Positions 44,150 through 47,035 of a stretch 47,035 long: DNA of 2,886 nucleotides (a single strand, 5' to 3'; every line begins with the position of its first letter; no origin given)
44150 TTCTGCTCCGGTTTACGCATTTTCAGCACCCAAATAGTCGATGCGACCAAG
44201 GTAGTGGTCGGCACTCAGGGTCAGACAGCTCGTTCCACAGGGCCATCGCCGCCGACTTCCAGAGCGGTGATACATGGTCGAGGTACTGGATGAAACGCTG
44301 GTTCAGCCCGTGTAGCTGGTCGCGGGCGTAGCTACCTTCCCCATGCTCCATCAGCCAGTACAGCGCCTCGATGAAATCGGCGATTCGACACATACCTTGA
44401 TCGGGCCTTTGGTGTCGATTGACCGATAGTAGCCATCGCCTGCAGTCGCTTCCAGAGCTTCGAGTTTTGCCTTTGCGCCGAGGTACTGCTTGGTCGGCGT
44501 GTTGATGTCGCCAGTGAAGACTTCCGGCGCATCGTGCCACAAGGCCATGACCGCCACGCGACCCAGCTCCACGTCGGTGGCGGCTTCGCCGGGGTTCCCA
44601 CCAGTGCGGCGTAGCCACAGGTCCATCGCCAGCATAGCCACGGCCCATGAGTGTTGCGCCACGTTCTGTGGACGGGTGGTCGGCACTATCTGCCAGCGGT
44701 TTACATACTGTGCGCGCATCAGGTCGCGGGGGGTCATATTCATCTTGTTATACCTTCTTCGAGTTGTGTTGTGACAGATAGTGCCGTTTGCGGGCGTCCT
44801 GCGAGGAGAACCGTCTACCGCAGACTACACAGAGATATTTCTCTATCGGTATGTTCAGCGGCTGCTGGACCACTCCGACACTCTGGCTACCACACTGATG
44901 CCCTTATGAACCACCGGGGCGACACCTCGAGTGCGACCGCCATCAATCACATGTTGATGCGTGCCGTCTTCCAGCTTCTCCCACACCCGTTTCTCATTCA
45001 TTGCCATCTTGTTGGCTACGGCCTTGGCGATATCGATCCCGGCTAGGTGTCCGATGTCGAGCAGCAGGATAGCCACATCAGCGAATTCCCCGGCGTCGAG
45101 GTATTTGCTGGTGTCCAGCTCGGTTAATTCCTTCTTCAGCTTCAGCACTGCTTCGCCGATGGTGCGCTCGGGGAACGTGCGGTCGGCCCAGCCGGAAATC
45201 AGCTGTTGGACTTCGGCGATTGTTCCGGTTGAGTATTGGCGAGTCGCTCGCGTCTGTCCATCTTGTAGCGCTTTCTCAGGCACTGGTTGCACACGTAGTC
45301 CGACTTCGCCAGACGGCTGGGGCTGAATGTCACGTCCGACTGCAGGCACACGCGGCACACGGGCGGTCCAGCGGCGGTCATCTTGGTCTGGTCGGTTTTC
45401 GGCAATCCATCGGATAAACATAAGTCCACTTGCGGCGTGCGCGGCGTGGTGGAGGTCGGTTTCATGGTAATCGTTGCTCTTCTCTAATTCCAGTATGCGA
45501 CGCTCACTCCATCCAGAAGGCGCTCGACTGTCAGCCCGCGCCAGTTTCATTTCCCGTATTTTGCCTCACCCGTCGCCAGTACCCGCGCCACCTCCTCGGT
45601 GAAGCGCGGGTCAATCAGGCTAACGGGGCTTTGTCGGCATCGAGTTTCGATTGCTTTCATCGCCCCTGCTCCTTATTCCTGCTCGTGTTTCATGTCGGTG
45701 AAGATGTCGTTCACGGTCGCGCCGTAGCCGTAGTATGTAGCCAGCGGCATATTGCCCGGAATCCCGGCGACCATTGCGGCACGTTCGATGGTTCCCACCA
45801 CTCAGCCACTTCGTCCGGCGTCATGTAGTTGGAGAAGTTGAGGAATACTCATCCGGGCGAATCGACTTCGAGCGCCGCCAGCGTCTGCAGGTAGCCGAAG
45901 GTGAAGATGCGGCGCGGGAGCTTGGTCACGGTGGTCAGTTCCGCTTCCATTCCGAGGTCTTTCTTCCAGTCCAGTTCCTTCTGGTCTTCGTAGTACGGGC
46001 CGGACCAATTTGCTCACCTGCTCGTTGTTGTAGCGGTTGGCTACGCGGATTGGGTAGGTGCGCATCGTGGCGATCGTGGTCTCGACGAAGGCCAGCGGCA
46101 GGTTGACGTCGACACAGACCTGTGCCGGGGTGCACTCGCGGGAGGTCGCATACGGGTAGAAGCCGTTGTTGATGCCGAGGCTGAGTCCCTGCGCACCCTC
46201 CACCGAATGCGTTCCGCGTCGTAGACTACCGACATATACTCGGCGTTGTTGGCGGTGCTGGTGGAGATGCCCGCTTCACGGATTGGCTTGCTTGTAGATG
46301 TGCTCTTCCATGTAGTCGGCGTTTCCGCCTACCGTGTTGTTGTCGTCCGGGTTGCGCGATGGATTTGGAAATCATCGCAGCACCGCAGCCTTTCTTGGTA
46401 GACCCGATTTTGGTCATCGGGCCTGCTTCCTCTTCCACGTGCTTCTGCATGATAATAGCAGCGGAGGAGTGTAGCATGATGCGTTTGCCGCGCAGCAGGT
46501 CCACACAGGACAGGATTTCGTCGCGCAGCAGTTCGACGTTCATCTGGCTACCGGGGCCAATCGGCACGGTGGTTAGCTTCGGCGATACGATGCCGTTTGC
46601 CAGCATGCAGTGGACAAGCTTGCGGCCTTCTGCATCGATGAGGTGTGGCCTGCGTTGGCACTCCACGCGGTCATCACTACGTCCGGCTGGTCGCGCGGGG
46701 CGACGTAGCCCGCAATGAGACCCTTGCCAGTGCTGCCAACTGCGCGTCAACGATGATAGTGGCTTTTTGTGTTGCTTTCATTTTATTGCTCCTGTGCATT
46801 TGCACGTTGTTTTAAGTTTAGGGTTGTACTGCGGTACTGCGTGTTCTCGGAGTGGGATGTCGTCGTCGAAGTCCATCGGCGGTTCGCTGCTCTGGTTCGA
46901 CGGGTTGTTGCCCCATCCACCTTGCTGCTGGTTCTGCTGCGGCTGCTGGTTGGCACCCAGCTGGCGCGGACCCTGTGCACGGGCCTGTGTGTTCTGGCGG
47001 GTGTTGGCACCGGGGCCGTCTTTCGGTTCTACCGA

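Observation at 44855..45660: MazZ candidate with an unusual composite architecture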

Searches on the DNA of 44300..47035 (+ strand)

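Call 4: search_dna_similar(query=window:44300-47035:+, collection=phages, mode=distant, max_rows=25)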
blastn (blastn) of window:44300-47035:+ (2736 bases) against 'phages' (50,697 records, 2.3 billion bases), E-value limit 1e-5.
Records with a match: 16; places in all: 16; records where one place covers at least 80% of the query: 4.
Best place of each record, by identity: 90-95% 1; 60-80% 15.
By first word of the organism name: Acinetobacter 10; Klebsiella 2; Pseudomonas 1; Salmonella 1; Providencia 1; Morganella 1.
By host as written in the record: Acinetobacter baumannii 4; - 2; Acinetobacter calcoaceticus ATCC23055 2; Acinetobacter baumannii DSM 106838 2; Salmonella enterica subsp. enterica serovar Senftenberg ATCC 43845 1; Klebsiella pneumoniae 1; Providencia stuartii 1; Acinetobacter baumannii WHG40137 1; and 2 more.
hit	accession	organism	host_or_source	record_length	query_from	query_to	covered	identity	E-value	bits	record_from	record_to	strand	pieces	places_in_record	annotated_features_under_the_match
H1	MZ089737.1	Pseudomonas phage PSA28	wastewater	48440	2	2587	95%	72.2%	0e+0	1337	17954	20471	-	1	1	adenylosuccinate synthetase | hypothetical protein (x3)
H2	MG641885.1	Salmonella phage PMBT28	Salmonella enterica subsp. enterica ...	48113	2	2587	89%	75.2%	0e+0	1598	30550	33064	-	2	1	adenylosuccinate synthetase | nucleotide pyrophosphohydrolase | hydrolase | DNA-binding protein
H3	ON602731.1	Klebsiella phage VLCpiS6a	Klebsiella pneumoniae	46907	2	2475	88%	72.4%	3e-178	1259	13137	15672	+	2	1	adenylosuccinate synthetase | endolysin | hypothetical protein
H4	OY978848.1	Klebsiella phage vB_Kpn_K21lambda1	-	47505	2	2475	90%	70.2%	0e+0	1070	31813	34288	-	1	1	2-aminooxy adenylosuccinate synthetase | unknown function | dATP triphosphohydrolase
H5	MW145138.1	Providencia phage Kokobel2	Providencia stuartii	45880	185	2467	62%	66.8%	1e-73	445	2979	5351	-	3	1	hypothetical protein (x3)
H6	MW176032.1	Acinetobacter phage Barton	Acinetobacter calcoaceticus ATCC23055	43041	1605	2469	32%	64.6%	5e-35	157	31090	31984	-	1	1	36: hypothetical protein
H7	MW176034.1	Acinetobacter phage JeffCo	Acinetobacter calcoaceticus ATCC23055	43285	1605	2469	27%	67.4%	2e-21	218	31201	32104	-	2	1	35: hypothetical protein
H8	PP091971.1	Acinetobacter phage vB_MZM_2AB-P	Acinetobacter baumannii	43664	1584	2396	25%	67.5%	1e-24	208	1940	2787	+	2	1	hypothetical protein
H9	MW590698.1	Acinetobacter phage 53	Acinetobacter baumannii WHG40137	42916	1526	2469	24%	71.1%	4e-24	303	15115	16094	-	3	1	record has no annotation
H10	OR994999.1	Acinetobacter phage pB23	Acinetobacter baumannii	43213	1526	2469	23%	71.2%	4e-24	301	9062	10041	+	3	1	hypothetical protein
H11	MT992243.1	Acinetobacter phage DMU1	Acinetobacter baumannii 19606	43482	1728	2432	16%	71.4%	3e-13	220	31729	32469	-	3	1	adenylosuccinate synthetase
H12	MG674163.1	Acinetobacter phage SH-Ab 15497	Acinetobacter baumannii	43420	1735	2432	15%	72.4%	3e-13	224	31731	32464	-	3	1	adenylosuccinate synthetase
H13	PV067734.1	Acinetobacter phage vB_AbaS-Bhz20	Acinetobacter baumannii DSM 106838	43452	1723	2432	13%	71.1%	4e-17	175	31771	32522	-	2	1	2-aminooxy adenylosuccinate synthetase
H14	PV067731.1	Acinetobacter phage vB_AbaS-Bhz9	Acinetobacter baumannii DSM 106838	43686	2072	2432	13%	67.1%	1e-17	100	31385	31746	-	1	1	2-aminooxy adenylosuccinate synthetase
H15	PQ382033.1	Acinetobacter phage vB_AbaSI_2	Acinetobacter baumannii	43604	1728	2136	9%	73.2%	4e-11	151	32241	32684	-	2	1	hypothetical protein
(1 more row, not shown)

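Call 5: get_annotated_region(hit=H2, flank=1500)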
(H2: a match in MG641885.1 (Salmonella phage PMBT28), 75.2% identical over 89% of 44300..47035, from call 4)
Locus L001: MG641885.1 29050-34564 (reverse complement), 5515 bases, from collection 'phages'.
description: Salmonella phage PMBT28, complete genome.
organism: Salmonella phage PMBT28 (NCBI taxid 2081904)
taxonomy: Viruses; Duplodnaviria; Heunggongvirae; Uroviricota; Caudoviricetes
host: Salmonella enterica subsp. enterica serovar Senftenberg ATCC 43845; source: sewage; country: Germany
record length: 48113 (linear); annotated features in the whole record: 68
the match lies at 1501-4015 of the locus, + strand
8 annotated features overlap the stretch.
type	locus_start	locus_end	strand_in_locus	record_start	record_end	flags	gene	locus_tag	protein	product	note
CDS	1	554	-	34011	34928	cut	-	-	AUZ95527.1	hypothetical protein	-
CDS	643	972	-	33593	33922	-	-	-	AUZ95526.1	hypothetical protein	-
CDS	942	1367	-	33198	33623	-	-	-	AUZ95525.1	hypothetical protein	-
CDS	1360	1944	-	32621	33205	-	-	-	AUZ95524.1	hydrolase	-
CDS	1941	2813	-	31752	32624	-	-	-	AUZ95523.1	nucleotide pyrophosphohydrolase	-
CDS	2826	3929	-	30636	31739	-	-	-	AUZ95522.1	adenylosuccinate synthetase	-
CDS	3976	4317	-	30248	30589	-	-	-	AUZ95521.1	DNA-binding protein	-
CDS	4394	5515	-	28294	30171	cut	-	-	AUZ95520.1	DNA polymerase I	-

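Call 6: get_annotated_region(hit=H1, flank=1500)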
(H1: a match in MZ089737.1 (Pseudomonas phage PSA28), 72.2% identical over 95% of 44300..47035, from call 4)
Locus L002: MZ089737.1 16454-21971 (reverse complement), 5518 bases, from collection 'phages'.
description: Pseudomonas phage PSA28, partial genome.
organism: Pseudomonas phage PSA28 (NCBI taxid 2833440)
taxonomy: Viruses; Duplodnaviria; Heunggongvirae; Uroviricota; Caudoviricetes
host: -; source: wastewater; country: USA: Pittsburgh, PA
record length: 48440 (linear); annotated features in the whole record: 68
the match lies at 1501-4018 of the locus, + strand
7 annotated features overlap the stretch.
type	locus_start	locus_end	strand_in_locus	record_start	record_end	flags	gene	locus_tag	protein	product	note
CDS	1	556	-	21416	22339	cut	-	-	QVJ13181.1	hypothetical protein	-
CDS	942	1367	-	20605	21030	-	-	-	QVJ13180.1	hypothetical protein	-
CDS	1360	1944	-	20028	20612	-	-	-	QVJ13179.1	hypothetical protein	-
CDS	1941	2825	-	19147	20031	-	-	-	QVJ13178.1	hypothetical protein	-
CDS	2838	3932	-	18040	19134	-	-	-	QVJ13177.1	adenylosuccinate synthetase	-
CDS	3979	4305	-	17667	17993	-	-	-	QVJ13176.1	hypothetical protein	-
CDS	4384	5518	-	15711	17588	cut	-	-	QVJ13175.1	DNA polymerase I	Phage DNA polymerase I (ACLAME 26)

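Call 7: get_annotated_region(hit=H4, flank=1500)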
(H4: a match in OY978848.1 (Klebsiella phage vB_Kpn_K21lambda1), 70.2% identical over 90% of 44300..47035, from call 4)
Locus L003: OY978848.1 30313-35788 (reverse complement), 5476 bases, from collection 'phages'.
description: Klebsiella phage vB_Kpn_K21lambda1 genome assembly, chromosome: K21lambda1_assembly.
organism: Klebsiella phage vB_Kpn_K21lambda1 (NCBI taxid 3071660)
taxonomy: Viruses; Duplodnaviria; Heunggongvirae; Uroviricota; Caudoviricetes
host: -; source: -; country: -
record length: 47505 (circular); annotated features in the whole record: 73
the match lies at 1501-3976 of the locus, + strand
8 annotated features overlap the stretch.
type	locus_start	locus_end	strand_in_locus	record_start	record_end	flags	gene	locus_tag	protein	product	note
CDS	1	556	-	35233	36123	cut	-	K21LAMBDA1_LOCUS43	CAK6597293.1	unknown function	source:genemarks_glimmer_phanotate_prodigal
CDS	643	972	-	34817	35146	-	-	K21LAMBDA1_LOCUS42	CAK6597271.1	hypothetical protein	source:phanotate_prodigal_genemarks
CDS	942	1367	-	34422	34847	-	-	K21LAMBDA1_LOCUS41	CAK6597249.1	DNA helicase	source:genemarks_glimmer_phanotate_prodigal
CDS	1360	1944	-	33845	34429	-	-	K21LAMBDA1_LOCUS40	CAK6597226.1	dATP triphosphohydrolase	source:genemarks_glimmer_phanotate_prodigal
CDS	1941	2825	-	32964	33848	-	-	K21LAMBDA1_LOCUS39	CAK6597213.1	unknown function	source:genemarks_glimmer_phanotate_prodigal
CDS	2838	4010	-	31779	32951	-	-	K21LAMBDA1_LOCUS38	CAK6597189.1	2-aminooxy adenylosuccinate synthetase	source:genemarks_glimmer_phanotate_prodigal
CDS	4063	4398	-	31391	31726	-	-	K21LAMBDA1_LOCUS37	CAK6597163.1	single strand DNA binding protein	source:genemarks_glimmer_phanotate_prodigal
CDS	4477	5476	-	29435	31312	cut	-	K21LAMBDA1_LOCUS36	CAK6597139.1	DNA polymerase I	source:genemarks_glimmer_phanotate_prodigal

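Call 8: get_annotated_region(hit=H3, flank=1500)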
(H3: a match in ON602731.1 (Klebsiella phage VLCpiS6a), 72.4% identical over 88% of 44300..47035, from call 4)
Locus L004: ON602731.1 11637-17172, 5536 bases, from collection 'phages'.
description: Klebsiella phage VLCpiS6a, complete genome.
organism: Klebsiella phage VLCpiS6a (NCBI taxid 2874891)
taxonomy: Viruses; Duplodnaviria; Heunggongvirae; Uroviricota; Caudoviricetes
host: Klebsiella pneumoniae; source: soil and water; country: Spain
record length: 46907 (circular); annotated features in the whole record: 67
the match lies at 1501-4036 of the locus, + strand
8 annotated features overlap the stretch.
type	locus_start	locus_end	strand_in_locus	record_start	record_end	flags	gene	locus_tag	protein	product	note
CDS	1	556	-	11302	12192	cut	-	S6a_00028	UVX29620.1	hypothetical protein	-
CDS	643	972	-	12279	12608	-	-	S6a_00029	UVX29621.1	hypothetical protein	-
CDS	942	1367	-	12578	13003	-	-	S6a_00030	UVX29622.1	DNA helicase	-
CDS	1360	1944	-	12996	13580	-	-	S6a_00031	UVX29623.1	hypothetical protein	-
CDS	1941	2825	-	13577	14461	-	-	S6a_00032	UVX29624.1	endolysin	endolysin; inhibits RNA polymerase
CDS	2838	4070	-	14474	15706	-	-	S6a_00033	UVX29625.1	adenylosuccinate synthetase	-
CDS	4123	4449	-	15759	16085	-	-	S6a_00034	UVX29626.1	single strand DNA binding protein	-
CDS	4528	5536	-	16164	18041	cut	-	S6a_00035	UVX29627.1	DNA polymerase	-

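Call 33: get_annotated_region(hit=H12, flank=3000)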
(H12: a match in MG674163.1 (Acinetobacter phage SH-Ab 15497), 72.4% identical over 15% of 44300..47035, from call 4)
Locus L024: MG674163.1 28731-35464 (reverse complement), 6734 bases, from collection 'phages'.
description: Acinetobacter phage SH-Ab 15497, complete genome.
organism: Acinetobacter phage SH-Ab 15497 (NCBI taxid 2060946)
taxonomy: Viruses; Duplodnaviria; Heunggongvirae; Uroviricota; Caudoviricetes
host: Acinetobacter baumannii; source: -; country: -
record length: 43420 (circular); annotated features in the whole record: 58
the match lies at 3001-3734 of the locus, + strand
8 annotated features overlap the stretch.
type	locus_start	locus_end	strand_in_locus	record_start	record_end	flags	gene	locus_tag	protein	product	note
CDS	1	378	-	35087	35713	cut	-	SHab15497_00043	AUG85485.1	hypothetical protein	-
CDS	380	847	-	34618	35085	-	-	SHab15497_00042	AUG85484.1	hypothetical protein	-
CDS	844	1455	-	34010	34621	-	-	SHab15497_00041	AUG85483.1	metal-dependent phosphohydrolase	-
CDS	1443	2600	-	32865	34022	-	-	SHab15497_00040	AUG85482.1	hypothetical protein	-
CDS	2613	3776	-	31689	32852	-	-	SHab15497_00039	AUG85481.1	adenylosuccinate synthetase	-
CDS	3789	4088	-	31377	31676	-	-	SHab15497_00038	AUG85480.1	ssDNA binding protein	-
CDS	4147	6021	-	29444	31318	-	-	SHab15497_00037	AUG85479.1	DNA polymearse I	-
CDS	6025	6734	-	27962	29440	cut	-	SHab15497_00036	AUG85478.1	helicase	PcrA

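Call 34: get_annotated_region(hit=H6, flank=3000)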
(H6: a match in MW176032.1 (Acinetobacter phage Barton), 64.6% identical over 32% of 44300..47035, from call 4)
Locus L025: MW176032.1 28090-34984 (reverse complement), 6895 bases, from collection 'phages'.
description: Acinetobacter phage Barton, complete genome.
organism: Acinetobacter phage Barton (NCBI taxid 2853095)
taxonomy: Viruses; Duplodnaviria; Heunggongvirae; Uroviricota; Caudoviricetes
host: Acinetobacter calcoaceticus ATCC23055; source: sewage influent, Birmingham, AL; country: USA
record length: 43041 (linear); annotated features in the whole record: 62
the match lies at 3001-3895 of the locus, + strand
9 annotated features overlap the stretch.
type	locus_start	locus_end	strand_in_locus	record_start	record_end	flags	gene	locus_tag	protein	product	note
CDS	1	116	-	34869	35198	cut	41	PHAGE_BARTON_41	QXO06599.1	hypothetical protein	-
CDS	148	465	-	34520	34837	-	40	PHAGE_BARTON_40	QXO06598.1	hypothetical protein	-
CDS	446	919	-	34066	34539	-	39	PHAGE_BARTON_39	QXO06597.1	hypothetical protein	-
CDS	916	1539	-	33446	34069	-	38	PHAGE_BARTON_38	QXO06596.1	hypothetical protein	-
CDS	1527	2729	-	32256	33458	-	37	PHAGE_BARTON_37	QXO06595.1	hypothetical protein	-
CDS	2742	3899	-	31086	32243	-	36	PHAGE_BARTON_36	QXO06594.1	hypothetical protein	-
CDS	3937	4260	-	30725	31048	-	35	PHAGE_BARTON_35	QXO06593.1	hypothetical protein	-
CDS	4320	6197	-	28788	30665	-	34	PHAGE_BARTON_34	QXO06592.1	DNA polymerase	-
CDS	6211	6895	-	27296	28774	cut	33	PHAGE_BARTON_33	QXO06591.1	hypothetical protein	-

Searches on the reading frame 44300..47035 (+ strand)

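Call 18: find_related_loci(query=A2, collection=viral_contigs, flank=2500)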
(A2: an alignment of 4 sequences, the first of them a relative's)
Query A2 (290 aa) in viral_contigs; peptide patterns used: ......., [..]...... (x = any residue, [..] = any of these).
52 stretches matched a pattern; 7 encode a relative of the query (tblastn E <= 1e-3); 7 distinct loci.
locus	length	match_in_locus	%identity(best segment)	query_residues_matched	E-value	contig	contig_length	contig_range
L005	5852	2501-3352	86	1-289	3e-169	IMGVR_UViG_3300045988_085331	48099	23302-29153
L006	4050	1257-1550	45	1-93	5e-21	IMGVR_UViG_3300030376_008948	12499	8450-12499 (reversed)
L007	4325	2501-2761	48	1-85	1e-20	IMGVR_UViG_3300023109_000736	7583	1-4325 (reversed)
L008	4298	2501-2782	47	1-90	8e-21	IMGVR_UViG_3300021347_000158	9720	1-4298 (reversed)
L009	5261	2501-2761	48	1-85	1e-20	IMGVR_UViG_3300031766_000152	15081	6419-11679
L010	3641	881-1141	40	1-85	2e-15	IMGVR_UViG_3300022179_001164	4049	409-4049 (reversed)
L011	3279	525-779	42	1-83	7e-14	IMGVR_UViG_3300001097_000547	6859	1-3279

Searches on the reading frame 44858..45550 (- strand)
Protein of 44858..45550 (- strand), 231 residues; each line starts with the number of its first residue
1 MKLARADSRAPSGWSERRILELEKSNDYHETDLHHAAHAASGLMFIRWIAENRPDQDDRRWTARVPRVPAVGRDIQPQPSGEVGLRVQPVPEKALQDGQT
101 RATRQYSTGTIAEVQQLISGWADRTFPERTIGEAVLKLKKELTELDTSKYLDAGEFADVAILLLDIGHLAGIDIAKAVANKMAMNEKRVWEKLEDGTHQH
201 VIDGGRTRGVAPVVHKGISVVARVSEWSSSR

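Call 14: search_protein_families(library=pfam, max_evalue=1, proteins=[window:44858-45550:-])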
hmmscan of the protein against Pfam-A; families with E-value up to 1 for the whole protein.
seq(231 aa): 2 families
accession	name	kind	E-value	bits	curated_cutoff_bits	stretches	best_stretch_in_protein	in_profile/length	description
PF04447.17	dATP-dGTP_PPHyd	-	3.9e-07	30.7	23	1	119-202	6-91/97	dATP/dGTP pyrophosphohydrolase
PF18909.5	dGTP_diPhyd_N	-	0.001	19.4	27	1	24-59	63-99/99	dATP/dGTP diphosphohydrolase, N-terminal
